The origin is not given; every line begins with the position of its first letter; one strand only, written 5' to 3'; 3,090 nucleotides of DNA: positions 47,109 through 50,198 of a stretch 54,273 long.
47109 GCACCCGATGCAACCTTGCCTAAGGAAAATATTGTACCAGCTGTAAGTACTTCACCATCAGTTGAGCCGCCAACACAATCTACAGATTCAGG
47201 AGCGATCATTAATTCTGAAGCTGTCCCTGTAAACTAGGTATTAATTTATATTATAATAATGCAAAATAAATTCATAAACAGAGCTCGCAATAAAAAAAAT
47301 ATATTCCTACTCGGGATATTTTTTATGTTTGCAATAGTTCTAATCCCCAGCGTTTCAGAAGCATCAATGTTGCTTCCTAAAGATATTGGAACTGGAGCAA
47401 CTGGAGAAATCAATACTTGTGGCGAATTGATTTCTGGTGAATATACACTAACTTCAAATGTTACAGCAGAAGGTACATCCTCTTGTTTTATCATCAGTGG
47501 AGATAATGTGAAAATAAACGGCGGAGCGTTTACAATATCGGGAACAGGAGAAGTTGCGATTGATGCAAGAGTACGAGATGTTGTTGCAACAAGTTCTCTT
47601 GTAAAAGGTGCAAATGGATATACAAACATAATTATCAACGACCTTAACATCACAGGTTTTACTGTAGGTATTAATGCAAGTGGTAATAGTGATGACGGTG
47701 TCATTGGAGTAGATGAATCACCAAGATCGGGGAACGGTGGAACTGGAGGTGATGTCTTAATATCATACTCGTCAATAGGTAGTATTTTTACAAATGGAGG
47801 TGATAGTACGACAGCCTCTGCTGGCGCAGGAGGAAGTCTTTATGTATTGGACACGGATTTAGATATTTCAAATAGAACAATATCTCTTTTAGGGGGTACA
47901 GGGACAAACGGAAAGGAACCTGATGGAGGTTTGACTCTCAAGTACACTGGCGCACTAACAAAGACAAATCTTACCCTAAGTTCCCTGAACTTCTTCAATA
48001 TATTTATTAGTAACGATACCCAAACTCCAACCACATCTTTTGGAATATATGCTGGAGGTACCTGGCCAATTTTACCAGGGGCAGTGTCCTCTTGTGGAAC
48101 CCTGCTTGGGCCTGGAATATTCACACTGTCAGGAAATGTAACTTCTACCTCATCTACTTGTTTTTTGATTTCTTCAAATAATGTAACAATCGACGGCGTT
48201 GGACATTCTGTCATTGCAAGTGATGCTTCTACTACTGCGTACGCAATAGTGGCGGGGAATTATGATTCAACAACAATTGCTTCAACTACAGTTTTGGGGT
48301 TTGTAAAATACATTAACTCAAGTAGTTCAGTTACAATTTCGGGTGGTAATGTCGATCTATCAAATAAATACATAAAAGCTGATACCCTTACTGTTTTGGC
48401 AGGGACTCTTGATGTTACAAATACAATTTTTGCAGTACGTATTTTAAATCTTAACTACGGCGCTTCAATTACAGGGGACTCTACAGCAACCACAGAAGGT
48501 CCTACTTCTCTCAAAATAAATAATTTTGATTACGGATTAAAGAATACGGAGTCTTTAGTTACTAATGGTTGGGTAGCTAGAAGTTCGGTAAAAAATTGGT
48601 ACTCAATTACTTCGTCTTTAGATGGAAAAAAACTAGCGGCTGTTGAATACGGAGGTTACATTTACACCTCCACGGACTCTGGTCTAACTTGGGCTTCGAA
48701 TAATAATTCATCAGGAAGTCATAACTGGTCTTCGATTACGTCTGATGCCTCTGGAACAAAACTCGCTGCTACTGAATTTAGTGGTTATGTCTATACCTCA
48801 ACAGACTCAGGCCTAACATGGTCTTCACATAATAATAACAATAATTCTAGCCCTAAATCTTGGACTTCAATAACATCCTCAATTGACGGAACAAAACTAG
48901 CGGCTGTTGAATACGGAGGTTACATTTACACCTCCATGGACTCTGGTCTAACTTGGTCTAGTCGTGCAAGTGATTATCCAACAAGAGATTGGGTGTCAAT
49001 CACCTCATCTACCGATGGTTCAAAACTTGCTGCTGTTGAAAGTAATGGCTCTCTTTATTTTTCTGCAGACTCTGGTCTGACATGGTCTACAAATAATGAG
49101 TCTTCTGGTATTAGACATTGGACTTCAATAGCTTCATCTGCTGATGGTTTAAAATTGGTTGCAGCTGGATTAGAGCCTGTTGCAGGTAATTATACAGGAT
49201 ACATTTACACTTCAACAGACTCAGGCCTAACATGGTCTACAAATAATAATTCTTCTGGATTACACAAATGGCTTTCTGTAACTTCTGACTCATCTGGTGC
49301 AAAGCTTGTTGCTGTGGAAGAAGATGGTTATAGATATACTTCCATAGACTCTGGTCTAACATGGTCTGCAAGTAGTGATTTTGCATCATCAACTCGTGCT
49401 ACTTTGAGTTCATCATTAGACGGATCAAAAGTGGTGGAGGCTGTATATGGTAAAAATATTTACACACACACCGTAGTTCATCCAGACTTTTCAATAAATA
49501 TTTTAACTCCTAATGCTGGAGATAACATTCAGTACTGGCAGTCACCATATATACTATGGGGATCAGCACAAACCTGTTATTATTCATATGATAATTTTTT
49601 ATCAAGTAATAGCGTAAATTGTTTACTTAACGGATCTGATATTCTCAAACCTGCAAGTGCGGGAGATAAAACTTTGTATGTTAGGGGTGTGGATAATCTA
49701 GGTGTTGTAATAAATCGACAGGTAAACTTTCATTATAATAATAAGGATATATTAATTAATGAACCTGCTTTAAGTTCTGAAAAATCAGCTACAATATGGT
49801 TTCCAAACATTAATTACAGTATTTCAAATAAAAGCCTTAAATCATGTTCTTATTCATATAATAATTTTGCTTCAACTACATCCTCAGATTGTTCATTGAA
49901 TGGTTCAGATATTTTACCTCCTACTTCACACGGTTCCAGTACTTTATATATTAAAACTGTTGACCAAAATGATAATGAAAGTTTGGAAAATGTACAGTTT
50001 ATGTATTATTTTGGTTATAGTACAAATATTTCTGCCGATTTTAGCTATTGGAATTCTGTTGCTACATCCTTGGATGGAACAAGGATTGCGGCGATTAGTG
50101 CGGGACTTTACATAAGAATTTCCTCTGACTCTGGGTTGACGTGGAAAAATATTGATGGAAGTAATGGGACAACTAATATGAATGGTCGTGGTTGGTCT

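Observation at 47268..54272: Giant (>2335 aa) secreted beta-helix / Asp-box repeat protein missing from the ORF track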

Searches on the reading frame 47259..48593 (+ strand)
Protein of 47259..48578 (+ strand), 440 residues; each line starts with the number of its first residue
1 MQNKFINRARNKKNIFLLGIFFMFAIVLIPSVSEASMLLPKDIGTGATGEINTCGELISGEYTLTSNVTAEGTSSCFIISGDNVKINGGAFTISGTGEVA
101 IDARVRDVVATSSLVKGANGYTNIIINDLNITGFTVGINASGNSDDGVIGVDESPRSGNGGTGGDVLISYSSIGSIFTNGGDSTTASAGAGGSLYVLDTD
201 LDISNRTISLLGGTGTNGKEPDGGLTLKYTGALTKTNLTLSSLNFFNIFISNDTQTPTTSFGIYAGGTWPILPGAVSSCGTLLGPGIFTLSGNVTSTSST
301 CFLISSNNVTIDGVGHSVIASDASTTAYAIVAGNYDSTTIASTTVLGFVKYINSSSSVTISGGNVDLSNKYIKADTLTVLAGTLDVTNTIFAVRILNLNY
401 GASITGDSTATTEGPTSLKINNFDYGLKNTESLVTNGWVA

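Call 28: search_protein_families(library=pfam, proteins=[window:47259-48578:+], max_evalue=1)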
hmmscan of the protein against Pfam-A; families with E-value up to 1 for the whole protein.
window:47259-48578:+ (440 aa): 0 families

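Call 30: search_solved_structures(query=window:47259-48578:+, max_evalue=1)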
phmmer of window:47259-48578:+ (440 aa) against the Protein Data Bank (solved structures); distinct sequences matched with E-value up to 1: 4.
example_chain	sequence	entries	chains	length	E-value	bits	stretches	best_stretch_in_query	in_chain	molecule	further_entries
8ap3_A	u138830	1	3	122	0.086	15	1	305-395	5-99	MIF homologue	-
2qq2_A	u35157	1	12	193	0.28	13.3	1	284-379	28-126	Cytosolic acyl coenzyme A thioester hydrolase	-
2q2b_A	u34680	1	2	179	0.46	12.6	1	296-378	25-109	Cytosolic acyl coenzyme A thioester hydrolase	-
9gfq_A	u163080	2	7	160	0.74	11.9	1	323-395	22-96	Single-stranded DNA-binding protein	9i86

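Call 36: find_homologous_proteins(query=window:47259-48578:+, max_evalue=0.001)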
Query window:47259-48578:+ (440 aa): 7 proteins with E <= 0.001 among 8000 candidates.
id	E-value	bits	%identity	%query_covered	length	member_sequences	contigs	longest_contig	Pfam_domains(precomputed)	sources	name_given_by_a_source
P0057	2.6e-110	387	57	92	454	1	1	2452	-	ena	-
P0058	1.4e-83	299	51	85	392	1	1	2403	-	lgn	-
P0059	3.2e-79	285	49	86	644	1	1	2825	-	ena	-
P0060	5.1e-75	271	47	84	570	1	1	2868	-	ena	-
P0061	1.8e-58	217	48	64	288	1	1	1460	-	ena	-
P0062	5.7e-58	215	45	71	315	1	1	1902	-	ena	-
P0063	3.1e-54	203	50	58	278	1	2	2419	-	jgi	jgi:hypothetical protein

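Call 47: predict_structure(alignment_id=A2)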
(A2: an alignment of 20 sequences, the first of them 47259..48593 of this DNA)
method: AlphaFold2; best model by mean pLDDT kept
length: 445 residues; sequences in the alignment: 20
mean_pLDDT: 86.5   pTM: 0.77
mean pLDDT of the five models: 86.5, 85.2, 84.9, 84.6, 83.0
residues with pLDDT >= 90: 296; 70-90: 89; 50-70: 36; < 50: 24
segments of 3 or more residues with pLDDT < 50: 29-34, 149-155, 438-445
pLDDT, mean of each block of 10 residues (from residue 1): 53 69 64 62 65 92 94 87 95 94 88 89 96 96 76 55 96 96 91 95 95 93 95 92 93 75 89 95 95 90 94 96 87 91 95 96 95 97 96 95 89 89 84 60 41
secondary structure, 60 per line:
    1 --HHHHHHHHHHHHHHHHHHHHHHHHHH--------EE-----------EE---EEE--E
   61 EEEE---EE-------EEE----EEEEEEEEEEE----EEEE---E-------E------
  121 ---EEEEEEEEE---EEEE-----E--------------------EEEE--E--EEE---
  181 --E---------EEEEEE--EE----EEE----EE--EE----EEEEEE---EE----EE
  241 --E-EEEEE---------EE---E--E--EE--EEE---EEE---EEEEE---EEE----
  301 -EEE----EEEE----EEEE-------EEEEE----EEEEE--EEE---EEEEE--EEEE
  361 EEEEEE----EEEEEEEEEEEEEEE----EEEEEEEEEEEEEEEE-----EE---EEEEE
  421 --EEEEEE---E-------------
elements in order: H3-28 E55-57 E60-64 E77-79 E84-94 E99-102 E124-132 E136-139 E166-169 E175-177 E193-198 E207-209 E224-229 E245-249 E274-276 E280-282 E286-290 E294-296 E302-304 E309-312 E317-320 E328-332 E337-341 E344-346 E350-354 E357-366 E371-385 E390-405 E416-420 E423-428

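Call 58: search_protein_families(library=ncbifam, proteins=[window:47259-48578:+], max_evalue=10)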
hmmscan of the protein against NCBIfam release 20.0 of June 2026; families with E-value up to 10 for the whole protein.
window:47259-48578:+ (440 aa): 0 families

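Call 69: find_related_loci(query=A2, collection=genome_contigs, flank=2000)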
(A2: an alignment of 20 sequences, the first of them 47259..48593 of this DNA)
Query A2 (445 aa) in genome_contigs; peptide patterns used: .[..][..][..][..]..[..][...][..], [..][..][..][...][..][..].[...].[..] (x = any residue, [..] = any of these).
600 stretches matched a pattern (row limit reached: there are more); 55 encode a relative of the query (tblastn E <= 1e-3); 54 distinct loci.
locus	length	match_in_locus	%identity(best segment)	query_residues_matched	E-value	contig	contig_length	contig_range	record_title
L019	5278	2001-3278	48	2-444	4e-111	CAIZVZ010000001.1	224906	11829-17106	uncultured bacterium isolate Loc080925-6m_bin-1435 genome assembly, contig: bin-1435:01/21, whole genome shotgun sequenc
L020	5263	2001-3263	48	9-445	2e-100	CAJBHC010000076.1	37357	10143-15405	uncultured bacterium isolate Loc090907-5m_bin-188 genome assembly, contig: bin-188:76/99, whole genome shotgun sequence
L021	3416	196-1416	50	7-428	2e-98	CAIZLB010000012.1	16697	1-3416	uncultured bacterium isolate Loc080925-6m_bin-0369 genome assembly, contig: bin-0369:12/57, whole genome shotgun sequenc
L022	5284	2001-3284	48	1-445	7e-103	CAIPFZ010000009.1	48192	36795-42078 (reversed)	uncultured bacterium isolate Loclat_bin-19408 genome assembly, contig: bin-19408:09/77, whole genome shotgun sequence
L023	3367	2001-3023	49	20-380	4e-85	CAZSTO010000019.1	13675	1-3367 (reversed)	MAG TPA_asm: uncultured Candidatus Saccharibacteria bacterium isolate SRP135725_co1_69 genome assembly, contig: NODE_608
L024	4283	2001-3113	46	1-380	8e-85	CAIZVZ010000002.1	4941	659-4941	uncultured bacterium isolate Loc080925-6m_bin-1435 genome assembly, contig: bin-1435:02/21, whole genome shotgun sequenc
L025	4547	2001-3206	45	1-406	3e-83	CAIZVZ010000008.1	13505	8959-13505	uncultured bacterium isolate Loc080925-6m_bin-1435 genome assembly, contig: bin-1435:08/21, whole genome shotgun sequenc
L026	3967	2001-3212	44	4-445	2e-79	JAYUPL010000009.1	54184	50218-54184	MAG: Candidatus Parcubacteria bacterium isolate GL106_UP_metabinner_5 GL106_UP_metabinner_5_8, whole genome shotgun sequ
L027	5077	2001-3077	46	6-379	2e-70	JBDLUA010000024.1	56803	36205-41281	MAG: Candidatus Parcubacteria bacterium isolate lewisrun_2019_sw_WHONDRS-S19S_0014_B_bin.73 scaffold_1566339, whole geno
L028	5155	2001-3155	42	5-425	5e-70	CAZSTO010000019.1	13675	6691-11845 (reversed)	MAG TPA_asm: uncultured Candidatus Saccharibacteria bacterium isolate SRP135725_co1_69 genome assembly, contig: NODE_608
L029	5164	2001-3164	41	23-445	1e-66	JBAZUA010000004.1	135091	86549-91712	MAG: Candidatus Paceibacterota bacterium isolate SO_2017_GW1_216 NODE_927_length_135091_cov_1.828273_OW334_2017, whole g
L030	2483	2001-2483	49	1-332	3e-34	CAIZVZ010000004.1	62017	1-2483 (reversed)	uncultured bacterium isolate Loc080925-6m_bin-1435 genome assembly, contig: bin-1435:04/21, whole genome shotgun sequenc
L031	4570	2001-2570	35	1-318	1e-22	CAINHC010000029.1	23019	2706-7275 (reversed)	uncultured bacterium isolate AM-lipid-01-D7_bin-0575 genome assembly, contig: bin-0575:29/52, whole genome shotgun seque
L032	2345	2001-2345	46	1-332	8e-17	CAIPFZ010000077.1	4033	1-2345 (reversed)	uncultured bacterium isolate Loclat_bin-19408 genome assembly, contig: bin-19408:77/77, whole genome shotgun sequence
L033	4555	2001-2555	34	8-332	8e-13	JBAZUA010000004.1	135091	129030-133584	MAG: Candidatus Paceibacterota bacterium isolate SO_2017_GW1_216 NODE_927_length_135091_cov_1.828273_OW334_2017, whole g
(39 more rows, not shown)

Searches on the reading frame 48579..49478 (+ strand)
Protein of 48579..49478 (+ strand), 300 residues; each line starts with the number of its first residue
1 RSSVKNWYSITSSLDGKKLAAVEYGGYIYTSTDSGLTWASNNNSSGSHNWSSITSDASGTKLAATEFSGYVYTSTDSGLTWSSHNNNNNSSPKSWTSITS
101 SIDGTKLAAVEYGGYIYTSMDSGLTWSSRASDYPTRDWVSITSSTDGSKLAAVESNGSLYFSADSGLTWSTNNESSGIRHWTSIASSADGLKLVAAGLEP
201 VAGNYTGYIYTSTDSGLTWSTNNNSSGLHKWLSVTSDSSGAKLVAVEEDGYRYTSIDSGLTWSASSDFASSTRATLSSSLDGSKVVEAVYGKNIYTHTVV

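Call 28: search_protein_families(library=pfam, proteins=[window:48579-49478:+], max_evalue=1)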
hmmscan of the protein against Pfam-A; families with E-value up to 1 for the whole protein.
window:48579-49478:+ (300 aa): 4 families
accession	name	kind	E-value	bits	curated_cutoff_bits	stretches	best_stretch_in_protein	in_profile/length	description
PF02012.26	BNR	-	1.4e-05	24.8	27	0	210-221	1-12/12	BNR/Asp-box repeat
PF24316.1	Tli3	-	5.5e-05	23.9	27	0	62-91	77-107/129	T6SS Tli3 immunity protein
PF23967.1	DUF7295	-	0.004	17.9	27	0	70-129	26-82/121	Family of unknown function (DUF7295)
PF20097.4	DUF6487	-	0.025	15.4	24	0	206-231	10-33/67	Domain of unknown function (DUF6487)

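Call 29: search_solved_structures(query=window:48579-49478:+, max_evalue=0.01, show_alignments=1)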
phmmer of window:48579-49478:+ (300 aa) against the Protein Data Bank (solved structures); distinct sequences matched with E-value up to 0.01: 1.
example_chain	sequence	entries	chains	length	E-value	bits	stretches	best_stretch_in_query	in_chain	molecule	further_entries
7mhu_A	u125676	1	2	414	0.00057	22.6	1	72-180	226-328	Exo-alpha-sialidase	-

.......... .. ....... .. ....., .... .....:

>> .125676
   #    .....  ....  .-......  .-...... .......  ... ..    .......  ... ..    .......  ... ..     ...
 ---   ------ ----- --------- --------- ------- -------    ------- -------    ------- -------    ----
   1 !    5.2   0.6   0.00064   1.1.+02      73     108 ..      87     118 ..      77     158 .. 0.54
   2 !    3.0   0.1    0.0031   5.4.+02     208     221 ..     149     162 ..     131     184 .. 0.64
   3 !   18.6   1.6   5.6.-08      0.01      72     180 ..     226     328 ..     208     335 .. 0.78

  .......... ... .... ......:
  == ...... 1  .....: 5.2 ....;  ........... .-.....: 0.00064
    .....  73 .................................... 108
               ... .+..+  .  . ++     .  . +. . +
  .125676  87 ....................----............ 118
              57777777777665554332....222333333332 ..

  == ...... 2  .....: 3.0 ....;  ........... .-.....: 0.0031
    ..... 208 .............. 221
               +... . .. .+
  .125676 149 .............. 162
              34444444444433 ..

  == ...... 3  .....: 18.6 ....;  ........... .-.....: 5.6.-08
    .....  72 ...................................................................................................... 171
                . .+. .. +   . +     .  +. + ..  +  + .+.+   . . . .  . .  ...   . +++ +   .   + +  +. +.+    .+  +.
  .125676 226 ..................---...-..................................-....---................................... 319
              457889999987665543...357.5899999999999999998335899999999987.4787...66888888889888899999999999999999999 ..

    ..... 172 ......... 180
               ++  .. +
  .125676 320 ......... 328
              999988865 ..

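Call 81: search_solved_structures(query=A6, max_evalue=0.001)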
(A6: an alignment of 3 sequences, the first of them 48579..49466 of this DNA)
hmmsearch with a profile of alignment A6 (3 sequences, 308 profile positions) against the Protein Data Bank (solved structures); distinct sequences matched with E-value up to 0.001: 14.
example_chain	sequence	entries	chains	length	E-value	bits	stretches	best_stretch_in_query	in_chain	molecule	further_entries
2cn2_A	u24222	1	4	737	2.2e-08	36.9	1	10-181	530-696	BETA-1,4-XYLOGLUCAN HYDROLASE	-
2cn3_A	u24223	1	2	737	2.3e-08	36.8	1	10-181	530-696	BETA-1,4-XYLOGLUCAN HYDROLASE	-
8pjs_A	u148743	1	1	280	7e-06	28.6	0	23-146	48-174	SAKeCEref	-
5nmr_A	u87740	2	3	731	6e-05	25.6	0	162-221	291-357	Sortilin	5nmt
5nni_A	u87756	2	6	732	6e-05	25.6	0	162-221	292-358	Sortilin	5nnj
5znn_A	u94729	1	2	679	6.2e-05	25.5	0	162-221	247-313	Sortilin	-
6x48_A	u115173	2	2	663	0.0001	24.8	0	162-222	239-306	Sortilin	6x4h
3f6k_A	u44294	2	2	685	0.00012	24.6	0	162-222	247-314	Sortilin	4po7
8t8r_A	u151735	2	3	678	0.00012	24.6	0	162-222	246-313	Sortilin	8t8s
4msl_A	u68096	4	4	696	0.00013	24.5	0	162-222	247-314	Sortilin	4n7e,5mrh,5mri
6eho_A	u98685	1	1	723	0.00016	24.2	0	162-222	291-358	Sortilin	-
9i0n_A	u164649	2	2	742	0.00018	24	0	162-222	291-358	Sortilin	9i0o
6x3l_A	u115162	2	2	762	0.0002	23.9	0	162-222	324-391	Sortilin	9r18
6p2o_A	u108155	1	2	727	0.00044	22.7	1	162-266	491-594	Xyloglucanase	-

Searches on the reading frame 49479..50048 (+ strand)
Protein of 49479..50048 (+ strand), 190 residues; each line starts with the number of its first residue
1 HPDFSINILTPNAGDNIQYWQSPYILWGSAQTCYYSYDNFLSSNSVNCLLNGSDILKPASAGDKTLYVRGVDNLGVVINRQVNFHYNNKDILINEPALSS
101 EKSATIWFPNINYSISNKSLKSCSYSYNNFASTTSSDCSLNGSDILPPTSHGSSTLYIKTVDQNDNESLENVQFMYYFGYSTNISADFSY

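Call 28: search_protein_families(library=pfam, proteins=[window:49479-50048:+], max_evalue=1)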
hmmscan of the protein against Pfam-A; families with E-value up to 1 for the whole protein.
window:49479-50048:+ (190 aa): 0 families

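Call 58: search_protein_families(library=ncbifam, proteins=[window:49479-50048:+], max_evalue=10)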
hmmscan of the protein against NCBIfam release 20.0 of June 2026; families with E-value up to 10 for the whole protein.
window:49479-50048:+ (190 aa): 1 family
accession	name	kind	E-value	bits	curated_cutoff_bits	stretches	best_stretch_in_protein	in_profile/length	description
NF049930.1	TransRegMlc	equivalog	0.067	12.5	530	1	68-142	315-385/405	sugar metabolism global transcriptional regulator Mlc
